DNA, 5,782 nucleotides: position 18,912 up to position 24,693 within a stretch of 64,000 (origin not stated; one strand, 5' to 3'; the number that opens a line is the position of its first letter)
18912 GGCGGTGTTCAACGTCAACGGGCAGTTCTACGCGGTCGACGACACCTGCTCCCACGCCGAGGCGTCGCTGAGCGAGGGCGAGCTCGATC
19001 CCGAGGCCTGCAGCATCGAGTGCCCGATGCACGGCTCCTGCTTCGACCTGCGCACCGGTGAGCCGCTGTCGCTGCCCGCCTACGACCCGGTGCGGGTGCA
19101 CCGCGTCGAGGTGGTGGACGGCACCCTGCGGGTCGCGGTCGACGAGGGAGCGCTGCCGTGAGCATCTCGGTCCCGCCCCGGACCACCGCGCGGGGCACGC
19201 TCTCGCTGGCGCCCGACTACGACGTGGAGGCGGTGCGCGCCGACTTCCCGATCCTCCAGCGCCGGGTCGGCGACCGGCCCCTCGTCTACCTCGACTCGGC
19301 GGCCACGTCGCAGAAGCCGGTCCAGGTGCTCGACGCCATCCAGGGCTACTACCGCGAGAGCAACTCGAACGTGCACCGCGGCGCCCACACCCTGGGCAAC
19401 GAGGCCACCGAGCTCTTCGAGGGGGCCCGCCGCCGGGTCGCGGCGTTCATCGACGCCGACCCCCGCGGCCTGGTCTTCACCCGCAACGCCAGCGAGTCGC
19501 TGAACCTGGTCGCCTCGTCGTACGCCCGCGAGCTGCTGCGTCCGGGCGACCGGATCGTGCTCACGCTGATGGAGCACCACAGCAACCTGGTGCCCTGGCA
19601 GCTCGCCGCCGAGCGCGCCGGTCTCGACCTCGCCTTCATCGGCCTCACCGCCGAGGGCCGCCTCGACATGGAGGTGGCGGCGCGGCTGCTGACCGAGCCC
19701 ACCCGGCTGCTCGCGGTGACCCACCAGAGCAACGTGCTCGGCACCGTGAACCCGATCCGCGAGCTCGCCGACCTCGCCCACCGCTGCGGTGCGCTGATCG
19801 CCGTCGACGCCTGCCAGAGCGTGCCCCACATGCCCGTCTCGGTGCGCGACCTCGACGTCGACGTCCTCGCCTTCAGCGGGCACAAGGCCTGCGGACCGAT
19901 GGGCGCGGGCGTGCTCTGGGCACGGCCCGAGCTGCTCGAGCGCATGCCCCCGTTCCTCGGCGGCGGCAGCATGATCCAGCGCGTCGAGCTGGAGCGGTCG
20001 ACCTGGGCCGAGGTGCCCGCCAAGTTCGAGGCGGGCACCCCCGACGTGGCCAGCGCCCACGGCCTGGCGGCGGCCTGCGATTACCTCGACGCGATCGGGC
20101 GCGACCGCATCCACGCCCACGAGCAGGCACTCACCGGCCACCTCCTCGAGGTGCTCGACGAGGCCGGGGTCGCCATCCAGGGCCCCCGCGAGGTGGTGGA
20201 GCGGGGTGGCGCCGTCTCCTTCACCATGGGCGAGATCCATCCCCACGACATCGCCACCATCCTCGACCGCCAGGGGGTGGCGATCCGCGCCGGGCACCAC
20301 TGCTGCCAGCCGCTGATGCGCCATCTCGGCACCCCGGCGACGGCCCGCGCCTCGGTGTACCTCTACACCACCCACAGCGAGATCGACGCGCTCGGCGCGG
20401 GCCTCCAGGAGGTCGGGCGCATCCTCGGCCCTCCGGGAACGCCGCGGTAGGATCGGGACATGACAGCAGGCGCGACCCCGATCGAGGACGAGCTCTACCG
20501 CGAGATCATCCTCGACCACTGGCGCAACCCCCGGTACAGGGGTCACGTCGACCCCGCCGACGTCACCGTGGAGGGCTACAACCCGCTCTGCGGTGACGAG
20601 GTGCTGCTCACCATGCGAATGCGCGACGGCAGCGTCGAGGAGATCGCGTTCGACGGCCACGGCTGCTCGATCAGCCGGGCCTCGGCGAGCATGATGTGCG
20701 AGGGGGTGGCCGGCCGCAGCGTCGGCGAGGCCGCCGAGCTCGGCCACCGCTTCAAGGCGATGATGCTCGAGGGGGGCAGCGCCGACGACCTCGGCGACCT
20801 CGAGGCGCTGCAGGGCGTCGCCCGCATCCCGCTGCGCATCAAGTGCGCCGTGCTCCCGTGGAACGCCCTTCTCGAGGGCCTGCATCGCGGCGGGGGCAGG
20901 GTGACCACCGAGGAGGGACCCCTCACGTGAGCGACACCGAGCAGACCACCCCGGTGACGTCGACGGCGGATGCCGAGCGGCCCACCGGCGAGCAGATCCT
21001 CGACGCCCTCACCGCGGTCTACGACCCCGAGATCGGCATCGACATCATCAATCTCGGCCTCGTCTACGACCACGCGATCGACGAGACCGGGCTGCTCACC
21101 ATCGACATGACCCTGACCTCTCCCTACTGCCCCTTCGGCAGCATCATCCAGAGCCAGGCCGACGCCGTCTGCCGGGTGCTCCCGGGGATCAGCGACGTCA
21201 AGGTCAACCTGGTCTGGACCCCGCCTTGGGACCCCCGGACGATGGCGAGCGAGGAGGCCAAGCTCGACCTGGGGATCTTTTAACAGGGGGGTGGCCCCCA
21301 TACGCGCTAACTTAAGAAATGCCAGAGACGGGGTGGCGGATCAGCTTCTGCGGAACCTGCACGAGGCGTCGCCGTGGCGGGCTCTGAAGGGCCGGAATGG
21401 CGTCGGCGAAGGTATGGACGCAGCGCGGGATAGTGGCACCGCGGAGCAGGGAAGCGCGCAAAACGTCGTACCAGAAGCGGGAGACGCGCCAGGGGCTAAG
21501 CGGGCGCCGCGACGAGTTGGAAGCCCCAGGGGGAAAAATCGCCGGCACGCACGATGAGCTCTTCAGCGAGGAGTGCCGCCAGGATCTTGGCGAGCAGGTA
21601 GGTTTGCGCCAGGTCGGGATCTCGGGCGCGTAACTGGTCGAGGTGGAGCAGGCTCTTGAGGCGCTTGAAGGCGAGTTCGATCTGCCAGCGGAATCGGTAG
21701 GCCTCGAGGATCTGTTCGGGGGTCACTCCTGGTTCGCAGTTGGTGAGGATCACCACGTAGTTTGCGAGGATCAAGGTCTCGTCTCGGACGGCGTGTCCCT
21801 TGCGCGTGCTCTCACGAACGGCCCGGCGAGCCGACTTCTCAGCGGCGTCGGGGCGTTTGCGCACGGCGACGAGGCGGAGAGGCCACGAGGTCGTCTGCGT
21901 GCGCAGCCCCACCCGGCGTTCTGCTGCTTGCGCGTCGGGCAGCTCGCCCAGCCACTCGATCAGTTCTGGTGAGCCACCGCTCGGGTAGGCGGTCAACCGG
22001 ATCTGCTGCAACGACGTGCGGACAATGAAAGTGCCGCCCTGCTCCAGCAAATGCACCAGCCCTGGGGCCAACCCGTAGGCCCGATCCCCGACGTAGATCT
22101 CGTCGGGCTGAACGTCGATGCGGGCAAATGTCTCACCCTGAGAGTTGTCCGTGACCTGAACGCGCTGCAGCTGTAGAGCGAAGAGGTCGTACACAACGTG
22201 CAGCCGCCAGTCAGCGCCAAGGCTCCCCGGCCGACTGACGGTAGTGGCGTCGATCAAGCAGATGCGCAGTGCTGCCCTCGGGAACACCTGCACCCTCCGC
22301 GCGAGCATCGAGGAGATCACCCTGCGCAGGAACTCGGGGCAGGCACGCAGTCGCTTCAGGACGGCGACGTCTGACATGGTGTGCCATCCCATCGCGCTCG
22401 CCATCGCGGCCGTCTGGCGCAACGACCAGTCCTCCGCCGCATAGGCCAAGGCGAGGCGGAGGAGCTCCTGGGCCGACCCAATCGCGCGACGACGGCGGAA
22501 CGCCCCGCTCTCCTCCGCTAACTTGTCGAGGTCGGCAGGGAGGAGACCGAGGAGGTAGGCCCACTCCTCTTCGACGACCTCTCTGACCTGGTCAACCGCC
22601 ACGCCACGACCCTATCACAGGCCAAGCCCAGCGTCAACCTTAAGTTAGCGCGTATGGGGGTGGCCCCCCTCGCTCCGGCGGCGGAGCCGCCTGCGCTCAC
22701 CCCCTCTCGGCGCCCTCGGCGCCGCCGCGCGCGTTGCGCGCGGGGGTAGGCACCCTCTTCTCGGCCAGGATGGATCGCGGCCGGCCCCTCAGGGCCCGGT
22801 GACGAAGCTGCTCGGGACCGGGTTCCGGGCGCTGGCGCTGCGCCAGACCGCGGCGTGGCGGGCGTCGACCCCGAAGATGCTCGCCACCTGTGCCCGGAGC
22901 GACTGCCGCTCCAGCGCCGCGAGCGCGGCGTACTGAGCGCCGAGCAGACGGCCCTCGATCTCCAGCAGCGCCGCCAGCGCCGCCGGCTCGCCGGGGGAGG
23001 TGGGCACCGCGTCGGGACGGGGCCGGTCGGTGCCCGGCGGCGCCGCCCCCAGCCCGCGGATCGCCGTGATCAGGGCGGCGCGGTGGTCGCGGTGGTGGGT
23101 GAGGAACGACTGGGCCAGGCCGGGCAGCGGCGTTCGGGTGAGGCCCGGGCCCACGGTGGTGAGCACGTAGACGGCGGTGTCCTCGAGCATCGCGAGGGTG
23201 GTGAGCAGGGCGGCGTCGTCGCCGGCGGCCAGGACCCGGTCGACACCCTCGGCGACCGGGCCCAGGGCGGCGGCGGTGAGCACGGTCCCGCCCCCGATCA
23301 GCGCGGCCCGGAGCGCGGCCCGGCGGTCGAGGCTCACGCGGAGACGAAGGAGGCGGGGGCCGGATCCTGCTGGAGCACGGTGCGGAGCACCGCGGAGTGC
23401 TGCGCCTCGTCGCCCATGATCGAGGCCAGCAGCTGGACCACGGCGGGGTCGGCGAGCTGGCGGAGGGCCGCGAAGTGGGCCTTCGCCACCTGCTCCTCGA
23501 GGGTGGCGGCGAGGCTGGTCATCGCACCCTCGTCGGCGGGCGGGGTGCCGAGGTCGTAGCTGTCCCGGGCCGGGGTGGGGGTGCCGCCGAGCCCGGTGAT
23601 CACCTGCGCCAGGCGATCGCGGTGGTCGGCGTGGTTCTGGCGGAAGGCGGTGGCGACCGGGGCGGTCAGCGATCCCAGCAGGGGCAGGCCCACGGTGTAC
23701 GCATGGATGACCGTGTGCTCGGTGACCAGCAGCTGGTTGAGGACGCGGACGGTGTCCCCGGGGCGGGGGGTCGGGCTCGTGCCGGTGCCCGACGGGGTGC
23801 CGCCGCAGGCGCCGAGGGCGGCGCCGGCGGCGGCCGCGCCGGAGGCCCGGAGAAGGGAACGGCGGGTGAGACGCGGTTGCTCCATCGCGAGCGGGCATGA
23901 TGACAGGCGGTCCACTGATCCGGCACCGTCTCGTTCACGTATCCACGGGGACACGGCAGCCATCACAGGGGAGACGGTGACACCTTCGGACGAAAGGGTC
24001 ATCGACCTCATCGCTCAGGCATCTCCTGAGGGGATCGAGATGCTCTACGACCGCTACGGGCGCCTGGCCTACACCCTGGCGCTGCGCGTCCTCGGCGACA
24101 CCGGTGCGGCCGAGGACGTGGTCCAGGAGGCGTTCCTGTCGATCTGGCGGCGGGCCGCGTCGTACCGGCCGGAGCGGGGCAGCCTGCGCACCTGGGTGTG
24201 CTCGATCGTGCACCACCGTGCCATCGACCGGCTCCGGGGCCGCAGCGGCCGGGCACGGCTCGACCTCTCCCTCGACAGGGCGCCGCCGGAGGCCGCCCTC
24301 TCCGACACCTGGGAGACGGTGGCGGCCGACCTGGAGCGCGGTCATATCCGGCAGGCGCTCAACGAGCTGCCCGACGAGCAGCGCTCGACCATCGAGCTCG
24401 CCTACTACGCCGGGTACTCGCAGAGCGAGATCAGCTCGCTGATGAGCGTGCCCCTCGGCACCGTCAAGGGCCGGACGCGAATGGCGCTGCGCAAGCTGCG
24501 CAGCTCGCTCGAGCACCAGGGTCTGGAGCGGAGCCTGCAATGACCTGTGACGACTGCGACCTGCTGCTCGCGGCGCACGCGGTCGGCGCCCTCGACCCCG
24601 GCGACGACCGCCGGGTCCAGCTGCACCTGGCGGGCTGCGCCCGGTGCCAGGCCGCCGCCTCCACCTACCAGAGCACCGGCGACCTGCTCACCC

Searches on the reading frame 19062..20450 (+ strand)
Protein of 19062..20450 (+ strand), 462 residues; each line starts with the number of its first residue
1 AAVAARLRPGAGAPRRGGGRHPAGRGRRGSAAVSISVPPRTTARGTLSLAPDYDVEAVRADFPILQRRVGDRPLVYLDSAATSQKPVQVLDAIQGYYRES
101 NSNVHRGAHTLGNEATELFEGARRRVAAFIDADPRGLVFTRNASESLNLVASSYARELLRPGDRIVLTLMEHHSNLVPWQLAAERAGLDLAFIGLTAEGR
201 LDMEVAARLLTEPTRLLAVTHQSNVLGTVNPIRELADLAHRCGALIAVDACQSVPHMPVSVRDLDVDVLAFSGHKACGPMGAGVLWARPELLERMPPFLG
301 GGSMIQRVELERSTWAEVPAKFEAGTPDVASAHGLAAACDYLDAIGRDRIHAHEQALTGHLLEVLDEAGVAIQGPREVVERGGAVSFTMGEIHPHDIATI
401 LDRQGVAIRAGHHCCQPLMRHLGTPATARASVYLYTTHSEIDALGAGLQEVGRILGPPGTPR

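Call 49: search_protein_families(library=pfam, proteins=[window:19062-20450:+], max_evalue=0.0001)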
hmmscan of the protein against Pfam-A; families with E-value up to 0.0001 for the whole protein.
window:19062-20450:+ (462 aa): 1 family
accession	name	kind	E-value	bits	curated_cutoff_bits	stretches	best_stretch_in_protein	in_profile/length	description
PF00266.25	Aminotran_5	-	2.3e-136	455.1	21.5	1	75-444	1-371/371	Aminotransferase class-V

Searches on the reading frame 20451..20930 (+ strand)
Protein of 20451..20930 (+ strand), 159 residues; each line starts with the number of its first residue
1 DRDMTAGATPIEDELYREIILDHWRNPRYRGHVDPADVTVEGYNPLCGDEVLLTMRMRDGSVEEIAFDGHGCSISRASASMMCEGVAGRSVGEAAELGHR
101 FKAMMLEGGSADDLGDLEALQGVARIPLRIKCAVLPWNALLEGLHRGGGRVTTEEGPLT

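Call 49: search_protein_families(library=pfam, proteins=[window:20451-20930:+], max_evalue=0.0001)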
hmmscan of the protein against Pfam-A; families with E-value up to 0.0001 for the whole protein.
window:20451-20930:+ (159 aa): 1 family
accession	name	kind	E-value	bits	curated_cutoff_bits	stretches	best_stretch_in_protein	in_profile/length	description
PF01592.21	NifU_N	-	1.8e-21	77.1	22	1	16-121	2-115/127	NifU-like N terminal domain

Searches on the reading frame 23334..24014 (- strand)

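Call 53: search_protein_families(library=pfam, proteins=[window:23334-24014:-], max_evalue=0.0001)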
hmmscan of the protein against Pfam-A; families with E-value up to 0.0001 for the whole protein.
window:23334-24014:- (226 aa): 2 families
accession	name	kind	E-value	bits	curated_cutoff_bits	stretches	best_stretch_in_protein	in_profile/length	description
PF13668.12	Ferritin_2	-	4.1e-19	69.5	24.7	1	89-216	3-138/138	Ferritin-like domain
PF14530.12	DUF4439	-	3.7e-13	50.6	28.8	1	93-209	3-118/132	Domain of unknown function (DUF4439)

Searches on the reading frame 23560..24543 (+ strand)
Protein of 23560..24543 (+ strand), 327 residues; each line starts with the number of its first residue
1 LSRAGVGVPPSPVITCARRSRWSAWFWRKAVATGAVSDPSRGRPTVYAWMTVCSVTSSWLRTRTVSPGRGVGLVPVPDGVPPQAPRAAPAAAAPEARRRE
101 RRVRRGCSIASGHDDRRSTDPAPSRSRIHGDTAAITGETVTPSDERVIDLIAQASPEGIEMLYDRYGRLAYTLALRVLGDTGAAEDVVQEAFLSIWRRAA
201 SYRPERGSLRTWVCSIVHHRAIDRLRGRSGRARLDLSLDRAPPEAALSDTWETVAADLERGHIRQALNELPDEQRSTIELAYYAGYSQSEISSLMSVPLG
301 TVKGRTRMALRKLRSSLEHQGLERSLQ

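Call 53: search_protein_families(library=pfam, proteins=[window:23560-24543:+], max_evalue=0.0001)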
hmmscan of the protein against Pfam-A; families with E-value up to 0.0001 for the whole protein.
window:23560-24543:+ (327 aa): 3 families
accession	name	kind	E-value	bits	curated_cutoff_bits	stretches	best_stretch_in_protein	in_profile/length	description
PF04542.20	Sigma70_r2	-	1.4e-21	76.5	24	1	162-229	1-69/71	Sigma-70 region 2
PF04545.22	Sigma70_r4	-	3e-13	49.5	24.1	1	266-314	1-49/50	Sigma-70, region 4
PF08281.18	Sigma70_r4_2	-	5.2e-12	45.7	25.7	1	263-313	4-54/54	Sigma-70, region 4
